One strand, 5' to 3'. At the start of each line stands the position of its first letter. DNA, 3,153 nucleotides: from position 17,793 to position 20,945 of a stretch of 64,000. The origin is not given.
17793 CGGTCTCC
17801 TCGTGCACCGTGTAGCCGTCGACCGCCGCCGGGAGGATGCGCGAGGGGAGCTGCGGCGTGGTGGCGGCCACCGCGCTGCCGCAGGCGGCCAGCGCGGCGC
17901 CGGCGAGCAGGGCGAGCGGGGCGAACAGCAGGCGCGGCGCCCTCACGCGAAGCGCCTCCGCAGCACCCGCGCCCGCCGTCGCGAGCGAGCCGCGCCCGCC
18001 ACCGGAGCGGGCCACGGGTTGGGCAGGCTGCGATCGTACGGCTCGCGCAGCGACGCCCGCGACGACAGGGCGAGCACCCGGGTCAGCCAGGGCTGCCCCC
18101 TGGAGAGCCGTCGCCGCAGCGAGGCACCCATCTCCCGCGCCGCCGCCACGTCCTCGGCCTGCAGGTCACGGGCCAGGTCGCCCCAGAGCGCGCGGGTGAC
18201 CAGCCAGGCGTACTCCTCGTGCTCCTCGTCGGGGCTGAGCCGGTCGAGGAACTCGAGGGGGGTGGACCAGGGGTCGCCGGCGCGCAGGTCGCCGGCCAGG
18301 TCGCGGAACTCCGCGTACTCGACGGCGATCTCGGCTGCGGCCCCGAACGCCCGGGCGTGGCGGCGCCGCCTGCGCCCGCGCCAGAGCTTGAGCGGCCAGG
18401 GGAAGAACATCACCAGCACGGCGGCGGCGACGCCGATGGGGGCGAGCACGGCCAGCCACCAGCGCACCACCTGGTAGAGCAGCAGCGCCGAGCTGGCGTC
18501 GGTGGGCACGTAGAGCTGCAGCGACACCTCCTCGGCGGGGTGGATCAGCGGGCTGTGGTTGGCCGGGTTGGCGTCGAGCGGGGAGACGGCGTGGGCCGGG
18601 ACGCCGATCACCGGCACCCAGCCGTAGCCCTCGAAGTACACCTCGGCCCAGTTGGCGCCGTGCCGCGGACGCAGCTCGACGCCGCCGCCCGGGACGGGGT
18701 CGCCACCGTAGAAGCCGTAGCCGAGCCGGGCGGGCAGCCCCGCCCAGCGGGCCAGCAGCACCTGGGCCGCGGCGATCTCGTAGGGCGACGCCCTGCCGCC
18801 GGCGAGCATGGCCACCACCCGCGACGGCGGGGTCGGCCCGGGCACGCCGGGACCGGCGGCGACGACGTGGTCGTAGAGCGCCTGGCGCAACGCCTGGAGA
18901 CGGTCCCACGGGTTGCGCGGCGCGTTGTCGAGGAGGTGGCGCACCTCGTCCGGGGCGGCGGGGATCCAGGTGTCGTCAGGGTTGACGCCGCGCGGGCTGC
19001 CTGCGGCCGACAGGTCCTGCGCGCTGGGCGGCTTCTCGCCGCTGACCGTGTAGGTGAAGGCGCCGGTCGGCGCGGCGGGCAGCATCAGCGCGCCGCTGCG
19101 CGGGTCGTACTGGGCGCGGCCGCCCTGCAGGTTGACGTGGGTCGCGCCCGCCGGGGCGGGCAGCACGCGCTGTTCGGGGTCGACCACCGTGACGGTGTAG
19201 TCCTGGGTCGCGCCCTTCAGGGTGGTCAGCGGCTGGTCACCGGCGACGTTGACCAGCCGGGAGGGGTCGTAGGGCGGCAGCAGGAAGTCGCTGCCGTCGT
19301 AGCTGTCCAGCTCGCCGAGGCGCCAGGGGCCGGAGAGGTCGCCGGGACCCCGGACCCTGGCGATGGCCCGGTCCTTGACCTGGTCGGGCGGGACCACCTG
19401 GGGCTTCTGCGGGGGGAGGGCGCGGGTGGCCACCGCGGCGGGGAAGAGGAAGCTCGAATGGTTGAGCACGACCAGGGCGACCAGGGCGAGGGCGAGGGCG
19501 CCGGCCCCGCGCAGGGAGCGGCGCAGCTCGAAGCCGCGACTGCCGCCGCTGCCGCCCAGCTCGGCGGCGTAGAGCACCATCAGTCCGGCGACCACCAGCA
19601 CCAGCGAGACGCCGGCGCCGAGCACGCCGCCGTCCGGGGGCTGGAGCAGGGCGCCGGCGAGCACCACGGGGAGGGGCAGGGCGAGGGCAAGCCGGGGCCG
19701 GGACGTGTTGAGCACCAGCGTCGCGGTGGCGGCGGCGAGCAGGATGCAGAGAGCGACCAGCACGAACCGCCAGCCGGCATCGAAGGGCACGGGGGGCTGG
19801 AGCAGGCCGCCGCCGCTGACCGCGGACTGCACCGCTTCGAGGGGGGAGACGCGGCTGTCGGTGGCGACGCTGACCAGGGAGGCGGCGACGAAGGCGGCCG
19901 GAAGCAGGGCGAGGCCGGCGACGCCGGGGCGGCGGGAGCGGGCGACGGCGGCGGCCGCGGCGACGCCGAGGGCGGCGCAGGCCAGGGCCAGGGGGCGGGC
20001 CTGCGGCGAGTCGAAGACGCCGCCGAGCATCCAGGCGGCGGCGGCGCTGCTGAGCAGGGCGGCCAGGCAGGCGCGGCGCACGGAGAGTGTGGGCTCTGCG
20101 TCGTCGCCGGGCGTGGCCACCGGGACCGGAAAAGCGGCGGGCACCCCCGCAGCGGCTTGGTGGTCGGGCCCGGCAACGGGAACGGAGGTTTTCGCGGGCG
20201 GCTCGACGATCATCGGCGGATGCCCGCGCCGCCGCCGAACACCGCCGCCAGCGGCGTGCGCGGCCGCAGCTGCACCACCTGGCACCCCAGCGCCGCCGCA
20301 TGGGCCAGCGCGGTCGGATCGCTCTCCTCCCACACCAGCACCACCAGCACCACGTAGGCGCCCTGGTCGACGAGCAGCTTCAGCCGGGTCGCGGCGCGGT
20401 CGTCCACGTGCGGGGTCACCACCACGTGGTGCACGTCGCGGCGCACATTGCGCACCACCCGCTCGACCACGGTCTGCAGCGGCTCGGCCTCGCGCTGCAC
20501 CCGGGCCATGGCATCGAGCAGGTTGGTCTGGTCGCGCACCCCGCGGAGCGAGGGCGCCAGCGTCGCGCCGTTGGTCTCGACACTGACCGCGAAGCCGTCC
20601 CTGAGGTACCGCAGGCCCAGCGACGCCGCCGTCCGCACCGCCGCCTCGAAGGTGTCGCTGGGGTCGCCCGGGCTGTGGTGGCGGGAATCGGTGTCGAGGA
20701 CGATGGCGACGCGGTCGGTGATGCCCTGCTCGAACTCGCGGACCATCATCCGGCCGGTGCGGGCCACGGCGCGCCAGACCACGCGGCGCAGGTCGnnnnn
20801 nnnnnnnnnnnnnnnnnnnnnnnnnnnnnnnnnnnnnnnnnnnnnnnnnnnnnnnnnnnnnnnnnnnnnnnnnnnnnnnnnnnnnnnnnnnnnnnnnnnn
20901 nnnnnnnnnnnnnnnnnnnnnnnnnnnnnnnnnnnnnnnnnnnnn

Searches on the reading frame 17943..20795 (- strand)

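Call 78: search_protein_families(library=pfam, proteins=[window:17943-20795:-], max_evalue=0.00001)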
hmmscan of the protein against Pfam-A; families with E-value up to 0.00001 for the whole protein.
window:17943-20795:- (950 aa): 2 families
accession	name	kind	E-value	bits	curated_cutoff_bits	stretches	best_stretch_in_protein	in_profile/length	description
PF01841.26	Transglut_core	-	1.2e-10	42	23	1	627-729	12-106/108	Transglutaminase-like superfamily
PF11992.13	TgpA_N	-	2.1e-09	37.3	30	1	250-589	3-329/333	TgpA N-terminal domain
